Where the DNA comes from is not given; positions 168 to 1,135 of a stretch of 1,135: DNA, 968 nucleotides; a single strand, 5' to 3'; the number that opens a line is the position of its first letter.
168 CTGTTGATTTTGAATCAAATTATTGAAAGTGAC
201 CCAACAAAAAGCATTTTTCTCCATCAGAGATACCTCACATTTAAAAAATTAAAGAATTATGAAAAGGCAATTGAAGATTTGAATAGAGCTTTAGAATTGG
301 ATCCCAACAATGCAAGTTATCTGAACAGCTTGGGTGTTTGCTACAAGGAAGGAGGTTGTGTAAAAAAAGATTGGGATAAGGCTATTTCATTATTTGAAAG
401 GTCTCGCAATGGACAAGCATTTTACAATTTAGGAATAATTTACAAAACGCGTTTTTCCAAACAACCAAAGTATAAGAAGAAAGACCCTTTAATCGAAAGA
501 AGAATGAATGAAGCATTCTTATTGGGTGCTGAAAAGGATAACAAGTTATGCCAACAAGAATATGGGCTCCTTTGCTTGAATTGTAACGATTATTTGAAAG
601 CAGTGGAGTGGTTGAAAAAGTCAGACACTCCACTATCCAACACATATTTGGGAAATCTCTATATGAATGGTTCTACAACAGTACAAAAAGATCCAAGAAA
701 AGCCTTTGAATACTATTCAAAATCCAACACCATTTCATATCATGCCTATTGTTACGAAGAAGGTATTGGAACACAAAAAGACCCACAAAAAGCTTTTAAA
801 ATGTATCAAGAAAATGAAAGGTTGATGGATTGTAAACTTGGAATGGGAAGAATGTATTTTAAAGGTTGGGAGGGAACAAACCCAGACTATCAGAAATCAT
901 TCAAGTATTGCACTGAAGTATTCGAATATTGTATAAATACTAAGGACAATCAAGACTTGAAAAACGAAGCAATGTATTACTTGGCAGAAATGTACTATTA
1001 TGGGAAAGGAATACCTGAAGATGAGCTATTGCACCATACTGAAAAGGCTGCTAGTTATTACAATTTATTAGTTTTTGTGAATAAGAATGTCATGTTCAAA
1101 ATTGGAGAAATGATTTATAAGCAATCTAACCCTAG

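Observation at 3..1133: Whole window is one uninterrupted + strand coding frame that the ORF track does not list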

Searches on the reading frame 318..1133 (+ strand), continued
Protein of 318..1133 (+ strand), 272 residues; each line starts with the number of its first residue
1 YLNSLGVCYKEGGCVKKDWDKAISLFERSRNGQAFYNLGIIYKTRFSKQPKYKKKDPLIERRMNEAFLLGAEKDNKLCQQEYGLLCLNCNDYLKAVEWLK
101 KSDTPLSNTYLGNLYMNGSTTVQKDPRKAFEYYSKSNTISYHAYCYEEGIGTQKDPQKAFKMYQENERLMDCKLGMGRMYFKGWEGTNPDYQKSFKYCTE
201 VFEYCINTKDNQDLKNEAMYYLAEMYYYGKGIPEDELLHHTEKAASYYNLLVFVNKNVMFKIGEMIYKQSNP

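Call 54: list_cluster_members(proteins=[P0124, P0125, P0126, P0127, P0128, P0129, P0130, P0188, P0246, P0248])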
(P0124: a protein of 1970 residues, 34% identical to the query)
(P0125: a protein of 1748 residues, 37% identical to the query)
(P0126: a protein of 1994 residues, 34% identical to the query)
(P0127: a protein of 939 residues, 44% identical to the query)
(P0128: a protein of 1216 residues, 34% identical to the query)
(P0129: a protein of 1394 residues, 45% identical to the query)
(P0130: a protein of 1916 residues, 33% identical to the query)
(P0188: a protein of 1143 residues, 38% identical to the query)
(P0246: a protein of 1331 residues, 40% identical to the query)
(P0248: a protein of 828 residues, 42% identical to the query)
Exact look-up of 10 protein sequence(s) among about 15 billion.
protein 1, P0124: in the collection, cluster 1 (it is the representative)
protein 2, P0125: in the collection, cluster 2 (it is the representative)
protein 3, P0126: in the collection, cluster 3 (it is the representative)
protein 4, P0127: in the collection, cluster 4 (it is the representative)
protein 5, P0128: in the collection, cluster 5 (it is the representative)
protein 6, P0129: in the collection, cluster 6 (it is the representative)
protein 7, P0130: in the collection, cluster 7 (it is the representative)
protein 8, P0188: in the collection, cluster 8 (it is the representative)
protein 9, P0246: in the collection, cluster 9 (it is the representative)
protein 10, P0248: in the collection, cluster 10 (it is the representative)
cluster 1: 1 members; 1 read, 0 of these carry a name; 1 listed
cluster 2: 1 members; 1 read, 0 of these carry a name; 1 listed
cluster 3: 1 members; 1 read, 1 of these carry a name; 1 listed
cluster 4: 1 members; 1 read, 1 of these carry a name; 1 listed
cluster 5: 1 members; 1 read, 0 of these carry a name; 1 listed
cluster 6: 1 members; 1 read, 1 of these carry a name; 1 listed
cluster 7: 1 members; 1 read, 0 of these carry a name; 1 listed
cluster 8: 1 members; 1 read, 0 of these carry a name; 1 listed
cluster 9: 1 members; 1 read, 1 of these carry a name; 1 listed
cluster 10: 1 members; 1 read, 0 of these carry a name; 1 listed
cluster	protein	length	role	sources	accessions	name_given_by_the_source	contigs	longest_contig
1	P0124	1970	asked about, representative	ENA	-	-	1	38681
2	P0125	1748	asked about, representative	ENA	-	-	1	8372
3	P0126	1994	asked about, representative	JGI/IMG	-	TPR repeat protein/V8-like Glu-specific endopeptidase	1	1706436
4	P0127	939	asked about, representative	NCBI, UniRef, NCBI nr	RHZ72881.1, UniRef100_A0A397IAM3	hypothetical protein Glove_236g22 [Diversispora epigaea] | Protein kinase domain-containing protein n=1 Tax=Diversispora epigaea TaxID=1348612 ...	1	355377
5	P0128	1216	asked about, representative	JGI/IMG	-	-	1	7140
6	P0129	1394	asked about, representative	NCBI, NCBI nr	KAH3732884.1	sel1 repeat family protein [Pelomyxa schiedti]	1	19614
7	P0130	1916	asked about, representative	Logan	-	-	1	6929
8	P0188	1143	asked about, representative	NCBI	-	-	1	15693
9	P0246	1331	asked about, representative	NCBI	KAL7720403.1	hypothetical protein QTN25_002440 [Entamoeba marina]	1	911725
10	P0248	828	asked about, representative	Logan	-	-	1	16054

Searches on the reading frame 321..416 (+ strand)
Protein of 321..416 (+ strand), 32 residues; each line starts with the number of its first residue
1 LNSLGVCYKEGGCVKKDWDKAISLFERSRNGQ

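Call 20: search_protein_families(library=pfam, proteins=[window:321-416:+], max_evalue=1)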
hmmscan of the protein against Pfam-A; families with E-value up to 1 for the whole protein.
seq(32 aa): 5 families
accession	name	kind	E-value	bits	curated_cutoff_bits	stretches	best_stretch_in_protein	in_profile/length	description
PF08238.18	Sel1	-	0.0039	18.2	30.7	1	3-28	6-31/36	Sel1 repeat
PF13176.12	TPR_7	-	0.025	15.1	27.9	1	2-27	3-24/36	Tetratricopeptide repeat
PF13174.12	TPR_6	-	0.044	14.9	26.3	1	4-27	6-25/33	Tetratricopeptide repeat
PF00515.34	TPR_1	-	0.094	13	27.8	0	15-27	14-26/34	Tetratricopeptide repeat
PF07719.23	TPR_2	-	0.19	12.4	27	1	15-28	14-27/34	Tetratricopeptide repeat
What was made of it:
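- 318..413 (+): aa 106-137: first Sel1-like repeat. Sel1 18.2 bits, E 0.004, when scanned alone (call 20).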

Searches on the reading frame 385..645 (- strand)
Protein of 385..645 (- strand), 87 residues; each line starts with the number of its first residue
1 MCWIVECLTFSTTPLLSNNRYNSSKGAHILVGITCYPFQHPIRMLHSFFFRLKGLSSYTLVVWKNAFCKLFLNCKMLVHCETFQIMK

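Call 24: search_protein_families(library=pfam, proteins=[window:385-645:-], max_evalue=10)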
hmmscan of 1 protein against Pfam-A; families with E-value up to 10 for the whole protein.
window:385-645:- (87 aa): 0 families
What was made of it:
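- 382..645 (-): 87-aa antisense ORF reported by the ORF track. It is a chance ORF, not a gene. No Pfam match at E<=10 (call 24).
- Checked: The antisense ORF has no Pfam match at E<=10 (call 24), and its length is what chance gives here.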

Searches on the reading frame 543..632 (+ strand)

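Call 20: search_protein_families(library=pfam, proteins=[window:543-632:+], max_evalue=1)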
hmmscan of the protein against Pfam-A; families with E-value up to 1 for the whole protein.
seq(30 aa): 1 family
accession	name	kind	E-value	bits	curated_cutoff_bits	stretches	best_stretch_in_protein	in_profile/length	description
PF13181.12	TPR_8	-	0.11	13.2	25.7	1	6-27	6-27/34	Tetratricopeptide repeat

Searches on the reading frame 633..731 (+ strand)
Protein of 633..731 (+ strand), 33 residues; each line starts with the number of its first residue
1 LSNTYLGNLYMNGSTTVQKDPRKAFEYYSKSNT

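Call 20: search_protein_families(library=pfam, proteins=[window:633-731:+], max_evalue=1)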
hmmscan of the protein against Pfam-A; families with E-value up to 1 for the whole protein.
seq(33 aa): 1 family
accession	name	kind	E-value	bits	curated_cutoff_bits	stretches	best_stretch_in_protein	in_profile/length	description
PF08238.18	Sel1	-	1.1e-06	29.4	30.7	1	4-31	5-31/36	Sel1 repeat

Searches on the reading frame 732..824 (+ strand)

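Call 20: search_protein_families(library=pfam, proteins=[window:732-824:+], max_evalue=1)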
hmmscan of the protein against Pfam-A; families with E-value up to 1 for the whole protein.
seq(31 aa): 1 family
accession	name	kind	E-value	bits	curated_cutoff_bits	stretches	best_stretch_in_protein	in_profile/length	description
PF08238.18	Sel1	-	1.1e-06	29.4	30.7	1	5-26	8-29/36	Sel1 repeat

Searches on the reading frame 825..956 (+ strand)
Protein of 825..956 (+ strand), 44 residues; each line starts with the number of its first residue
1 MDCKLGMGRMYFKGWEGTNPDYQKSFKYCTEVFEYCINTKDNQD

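Call 20: search_protein_families(library=pfam, proteins=[window:825-956:+], max_evalue=1)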
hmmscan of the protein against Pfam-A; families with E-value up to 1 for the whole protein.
seq(44 aa): 1 family
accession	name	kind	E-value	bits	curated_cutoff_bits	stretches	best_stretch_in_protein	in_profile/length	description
PF08238.18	Sel1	-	0.0023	18.9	30.7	1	6-29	6-28/36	Sel1 repeat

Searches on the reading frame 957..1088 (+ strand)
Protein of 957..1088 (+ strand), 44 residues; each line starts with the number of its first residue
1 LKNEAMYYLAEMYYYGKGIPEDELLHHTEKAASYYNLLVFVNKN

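Call 20: search_protein_families(library=pfam, proteins=[window:957-1088:+], max_evalue=1)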
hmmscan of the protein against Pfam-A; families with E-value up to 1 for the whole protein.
seq(44 aa): 1 family
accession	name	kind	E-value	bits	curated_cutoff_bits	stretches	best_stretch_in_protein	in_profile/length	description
PF08238.18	Sel1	-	7.3e-05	23.6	30.7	1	4-23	2-21/36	Sel1 repeat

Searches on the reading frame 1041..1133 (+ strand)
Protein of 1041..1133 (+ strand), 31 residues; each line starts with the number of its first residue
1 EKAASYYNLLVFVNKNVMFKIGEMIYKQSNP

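Call 20: search_protein_families(library=pfam, proteins=[window:1041-1133:+], max_evalue=1)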
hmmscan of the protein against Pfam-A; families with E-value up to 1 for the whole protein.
seq(31 aa): 0 families
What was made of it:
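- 1086..1133 (+): aa 362-377: start of a further repeat (helix A, '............'), cut by the scaffold end. No Pfam hit alone (call 20).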
